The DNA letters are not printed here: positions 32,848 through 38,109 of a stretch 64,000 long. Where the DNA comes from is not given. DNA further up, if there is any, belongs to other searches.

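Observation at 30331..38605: Translationally coupled NfeD / flotillin / 1653-aa AAA+ giant protein operon, followed by DedA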

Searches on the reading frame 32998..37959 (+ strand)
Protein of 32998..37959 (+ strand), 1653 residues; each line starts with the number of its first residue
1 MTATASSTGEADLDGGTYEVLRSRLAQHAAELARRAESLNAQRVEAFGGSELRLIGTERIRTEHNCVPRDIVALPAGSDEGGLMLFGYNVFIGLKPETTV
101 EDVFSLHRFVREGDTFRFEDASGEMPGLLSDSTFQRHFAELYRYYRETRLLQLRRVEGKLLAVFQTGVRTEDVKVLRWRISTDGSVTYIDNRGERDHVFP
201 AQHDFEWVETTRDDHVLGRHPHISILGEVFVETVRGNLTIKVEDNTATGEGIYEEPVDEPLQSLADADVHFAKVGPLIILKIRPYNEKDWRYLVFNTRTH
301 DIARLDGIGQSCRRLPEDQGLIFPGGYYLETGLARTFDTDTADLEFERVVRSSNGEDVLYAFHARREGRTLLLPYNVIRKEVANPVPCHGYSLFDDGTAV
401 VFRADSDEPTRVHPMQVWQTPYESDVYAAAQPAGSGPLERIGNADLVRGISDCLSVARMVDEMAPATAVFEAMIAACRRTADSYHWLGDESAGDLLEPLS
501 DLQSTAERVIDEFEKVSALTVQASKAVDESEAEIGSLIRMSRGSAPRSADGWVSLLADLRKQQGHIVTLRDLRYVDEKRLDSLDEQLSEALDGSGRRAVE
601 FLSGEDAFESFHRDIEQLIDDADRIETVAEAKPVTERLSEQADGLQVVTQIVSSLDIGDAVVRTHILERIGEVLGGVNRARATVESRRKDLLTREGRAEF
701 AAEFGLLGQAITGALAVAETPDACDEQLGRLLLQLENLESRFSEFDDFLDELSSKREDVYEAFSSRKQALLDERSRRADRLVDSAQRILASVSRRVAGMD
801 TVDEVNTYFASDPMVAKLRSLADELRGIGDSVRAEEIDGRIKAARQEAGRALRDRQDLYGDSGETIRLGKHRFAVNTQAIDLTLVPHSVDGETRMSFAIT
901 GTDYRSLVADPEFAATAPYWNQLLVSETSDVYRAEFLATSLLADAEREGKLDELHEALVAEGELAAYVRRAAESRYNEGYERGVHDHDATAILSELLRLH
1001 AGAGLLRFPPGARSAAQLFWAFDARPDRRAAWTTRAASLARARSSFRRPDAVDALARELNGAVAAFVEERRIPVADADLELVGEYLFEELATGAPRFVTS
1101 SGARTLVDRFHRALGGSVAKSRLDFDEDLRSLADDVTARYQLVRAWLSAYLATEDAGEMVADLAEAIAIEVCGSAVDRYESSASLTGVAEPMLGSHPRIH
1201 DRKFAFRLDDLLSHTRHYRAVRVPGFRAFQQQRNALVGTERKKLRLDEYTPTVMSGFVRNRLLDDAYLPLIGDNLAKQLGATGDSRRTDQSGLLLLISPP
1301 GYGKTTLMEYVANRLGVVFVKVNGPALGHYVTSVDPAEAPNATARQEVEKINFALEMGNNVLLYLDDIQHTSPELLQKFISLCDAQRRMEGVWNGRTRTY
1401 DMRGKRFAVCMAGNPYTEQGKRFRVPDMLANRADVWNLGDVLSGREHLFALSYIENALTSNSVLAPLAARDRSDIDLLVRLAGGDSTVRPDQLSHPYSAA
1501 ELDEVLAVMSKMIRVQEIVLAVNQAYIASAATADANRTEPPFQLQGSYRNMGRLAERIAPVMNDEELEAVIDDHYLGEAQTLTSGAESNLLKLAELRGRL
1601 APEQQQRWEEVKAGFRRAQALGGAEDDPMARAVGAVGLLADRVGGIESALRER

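Call 7: search_protein_families(library=pfam, proteins=[window:32998-37959:+], max_evalue=0.01)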
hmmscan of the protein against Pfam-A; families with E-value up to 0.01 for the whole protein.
window:32998-37959:+ (1653 aa): 6 families
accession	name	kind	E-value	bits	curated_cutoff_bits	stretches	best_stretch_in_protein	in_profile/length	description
PF12458.13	DUF3686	-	4.5e-222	737.8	25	1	31-485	1-448/448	ATPase involved in DNA repair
PF25472.1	DUF7902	-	1.7e-30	105.5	26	1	606-689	1-84/85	Domain of unknown function (DUF7902)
PF13401.12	AAA_22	-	2.3e-07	31.6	27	1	1289-1385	3-110/130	AAA domain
PF00004.35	AAA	-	1.1e-06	29.5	21.2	1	1294-1369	1-67/131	ATPase family associated with various cellular activities (AAA)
PF07728.20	AAA_5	-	2.1e-06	28.2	22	1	1294-1420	2-128/139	AAA domain (dynein-related subfamily)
PF05496.18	RuvB_N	-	0.00029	21.1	27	1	1285-1328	27-70/159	Holliday junction DNA helicase RuvB P-loop domain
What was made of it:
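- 34306..35568 (+): Long helical region (residues 437-857) of three-helix-bundle or spectrin-repeat-like segments. It contains Pfam DUF7902 (residues 606-689, nt 34813-35064). Pfam DUF7902 scores E 1.7e-30 (call 7).
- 36865..37317 (+): AAA+ alpha/beta core (residues about 1290-1440).
- Walker A GYGKTT: nt 36898-36915.
- Walker B LLYLDD (DD, not DE): nt 37081-37098.
- Beta-hairpin before sensor 1: residues 1388-1401, nt 37159-37200.
- Sensor-1 N1414: nt 37237-37239.
- Candidate arginine finger R1432: nt 37291-37293. Pfam AAA_5 covers residues 1294-1420 (call 7).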

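Call 8: search_protein_families(library=ncbifam, proteins=[window:32998-37959:+], max_evalue=0.01)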
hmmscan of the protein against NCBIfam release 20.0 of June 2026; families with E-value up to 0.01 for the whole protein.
window:32998-37959:+ (1653 aa): 3 families
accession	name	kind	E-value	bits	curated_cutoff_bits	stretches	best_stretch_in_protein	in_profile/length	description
NF000868.0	PRK00080.1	equivalog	9.9e-05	21.4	282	1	1285-1328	45-88/330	Holliday junction branch migration DNA helicase RuvB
TIGR00635.1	ruvB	equivalog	0.00034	19.8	299.05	1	1285-1327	24-66/305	Holliday junction branch migration DNA helicase RuvB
TIGR01243.1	CDC48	subfamily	0.0018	16.7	802.65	1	1294-1327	215-248/733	CDC48 family AAA ATPase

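Call 9: search_protein_families(library=padloc, proteins=[window:32998-37959:+], max_evalue=0.01)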
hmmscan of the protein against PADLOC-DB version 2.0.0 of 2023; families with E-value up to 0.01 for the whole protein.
window:32998-37959:+ (1653 aa): 1 family
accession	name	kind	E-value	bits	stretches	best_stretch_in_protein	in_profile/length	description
PDLC04232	IetA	-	0.0019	15.7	1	1294-1323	119-148/330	-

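Call 10: search_solved_structures(query=window:32998-37959:+, max_evalue=0.1)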
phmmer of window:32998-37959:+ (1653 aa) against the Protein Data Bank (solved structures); distinct sequences matched with E-value up to 0.1: 84 (the best 60 are shown).
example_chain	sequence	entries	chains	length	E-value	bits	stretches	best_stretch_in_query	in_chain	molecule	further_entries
7swl_A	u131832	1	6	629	3.5e-05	24.7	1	1260-1327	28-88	Rix7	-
5vc7_A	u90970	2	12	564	4.1e-05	24.5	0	1291-1328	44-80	VCP-like ATPase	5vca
7t3i_A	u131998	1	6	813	5.7e-05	24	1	1260-1327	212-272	Rix7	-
6mat_A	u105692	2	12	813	5.8e-05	24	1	1260-1327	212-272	Rix7 mutant | Rix7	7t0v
5g4g_A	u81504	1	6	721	7.7e-05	23.6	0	1291-1328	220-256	VCP-LIKE ATPASE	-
5g4f_A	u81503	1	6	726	7.8e-05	23.5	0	1291-1328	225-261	VCP-LIKE ATPASE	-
6chs_H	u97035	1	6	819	0.00013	22.7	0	1294-1351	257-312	Putative cell division control protein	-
7wub_C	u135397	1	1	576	0.00025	21.9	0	1294-1332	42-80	Transitional endoplasmic reticulum ATPase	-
7wub_D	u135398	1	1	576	0.00025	21.9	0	1294-1332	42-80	Transitional endoplasmic reticulum ATPase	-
6mck_A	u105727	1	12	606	0.00027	21.8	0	1294-1332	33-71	Transitional endoplasmic reticulum ATPase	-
9m4n_A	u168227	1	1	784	0.00043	21.1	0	1292-1332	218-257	Cell division control protein 48 homolog A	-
7lmy_A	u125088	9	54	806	0.00045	21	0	1294-1332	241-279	Transitional endoplasmic reticulum ATPase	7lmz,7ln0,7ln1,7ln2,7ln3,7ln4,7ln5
7rlj_A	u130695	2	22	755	0.00046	21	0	1294-1332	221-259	Transitional endoplasmic reticulum ATPase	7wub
7rlb_A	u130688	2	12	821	0.00046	21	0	1294-1332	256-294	Transitional endoplasmic reticulum ATPase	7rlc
8yka_A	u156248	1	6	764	0.00047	20.9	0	1294-1332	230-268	Transitional endoplasmic reticulum ATPase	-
5c18_A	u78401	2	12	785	0.00047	20.9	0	1294-1332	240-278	Transitional endoplasmic reticulum ATPase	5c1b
7y4w_A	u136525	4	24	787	0.00048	20.9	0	1294-1332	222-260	Transitional endoplasmic reticulum ATPase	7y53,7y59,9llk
7mdm_B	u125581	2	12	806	0.00051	20.8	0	1294-1332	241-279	Transitional endoplasmic reticulum ATPase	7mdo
10qq_A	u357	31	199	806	0.00051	20.8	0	1294-1332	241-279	Transitional endoplasmic reticulum ATPase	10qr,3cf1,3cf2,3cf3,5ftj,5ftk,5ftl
7rlh_A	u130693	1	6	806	0.00051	20.8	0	1294-1332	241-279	Transitional endoplasmic reticulum ATPase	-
7l5w_A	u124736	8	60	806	0.00051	20.8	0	1294-1332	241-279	Transitional endoplasmic reticulum ATPase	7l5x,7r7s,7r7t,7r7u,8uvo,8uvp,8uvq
7rlf_A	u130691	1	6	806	0.00051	20.8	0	1294-1332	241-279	Transitional endoplasmic reticulum ATPase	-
5ifw_B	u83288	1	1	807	0.00052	20.8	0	1294-1332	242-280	Transitional endoplasmic reticulum ATPase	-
7vcs_A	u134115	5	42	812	0.00052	20.8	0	1294-1332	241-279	Transitional endoplasmic reticulum ATPase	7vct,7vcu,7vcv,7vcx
8b5r_A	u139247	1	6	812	0.00052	20.8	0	1294-1332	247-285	Transitional endoplasmic reticulum ATPase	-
7k57_A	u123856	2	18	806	0.00053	20.8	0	1294-1332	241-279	Transitional endoplasmic reticulum ATPase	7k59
9yrc_A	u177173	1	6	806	0.00053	20.8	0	1294-1332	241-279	Transitional endoplasmic reticulum ATPase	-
5c19_A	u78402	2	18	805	0.00053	20.8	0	1294-1332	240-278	Transitional endoplasmic reticulum ATPase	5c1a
1r7r_A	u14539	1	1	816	0.00053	20.8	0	1294-1332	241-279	Transitional endoplasmic reticulum ATPase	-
7bp8_A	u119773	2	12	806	0.00053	20.8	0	1294-1332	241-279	Transitional endoplasmic reticulum ATPase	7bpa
7bp9_A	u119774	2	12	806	0.00054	20.8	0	1294-1332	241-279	Transitional endoplasmic reticulum ATPase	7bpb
9y06_A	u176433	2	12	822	0.00054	20.8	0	1294-1332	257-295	Transitional endoplasmic reticulum ATPase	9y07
11ta_A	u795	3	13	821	0.00054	20.8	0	1294-1332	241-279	Transitional endoplasmic reticulum ATPase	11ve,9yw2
7rli_A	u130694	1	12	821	0.00054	20.8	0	1294-1332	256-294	Transitional endoplasmic reticulum ATPase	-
7rl9_A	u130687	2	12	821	0.00054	20.8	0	1294-1332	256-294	Transitional endoplasmic reticulum ATPase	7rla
7rlg_A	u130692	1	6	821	0.00054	20.8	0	1294-1332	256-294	Transitional endoplasmic reticulum ATPase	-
7rl7_A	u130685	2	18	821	0.00054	20.8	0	1294-1332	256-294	Transitional endoplasmic reticulum ATPase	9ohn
7rld_A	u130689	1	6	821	0.00054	20.8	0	1294-1332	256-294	Transitional endoplasmic reticulum ATPase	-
9y08_A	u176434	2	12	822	0.00054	20.8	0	1294-1332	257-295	Transitional endoplasmic reticulum ATPase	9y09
9y0b_A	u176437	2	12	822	0.00054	20.8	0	1294-1332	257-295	Transitional endoplasmic reticulum ATPase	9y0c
7rl6_A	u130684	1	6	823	0.00054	20.7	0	1294-1332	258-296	Transitional endoplasmic reticulum ATPase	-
9y03_A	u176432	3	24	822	0.00055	20.7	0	1294-1332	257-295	Transitional endoplasmic reticulum ATPase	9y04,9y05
9mpq_A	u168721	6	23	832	0.00056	20.7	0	1294-1332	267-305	Transitional endoplasmic reticulum ATPase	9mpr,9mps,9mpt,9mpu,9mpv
6oaa_B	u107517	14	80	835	0.0018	19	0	1294-1332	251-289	Cell division control protein 48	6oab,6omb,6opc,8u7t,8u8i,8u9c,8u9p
8dar_A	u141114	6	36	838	0.0018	19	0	1294-1332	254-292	Cell division control protein 48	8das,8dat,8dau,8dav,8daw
6oa9_A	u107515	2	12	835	0.0018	19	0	1294-1332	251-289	Cell division control protein 48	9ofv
9ox9_A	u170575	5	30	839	0.0021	18.8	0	1294-1332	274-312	vesicle-fusing ATPase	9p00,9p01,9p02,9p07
8pqx_A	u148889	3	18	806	0.0061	17.3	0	1294-1332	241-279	Transitional endoplasmic reticulum ATPase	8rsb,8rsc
8r0e_A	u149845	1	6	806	0.0062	17.3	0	1294-1332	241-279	Transitional endoplasmic reticulum ATPase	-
8rhn_K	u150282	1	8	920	0.01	16.5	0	1294-1327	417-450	ATPase family gene 2 protein homolog A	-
9lgo_A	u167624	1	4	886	0.011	16.4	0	1294-1327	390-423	ATPase family gene 2 protein homolog A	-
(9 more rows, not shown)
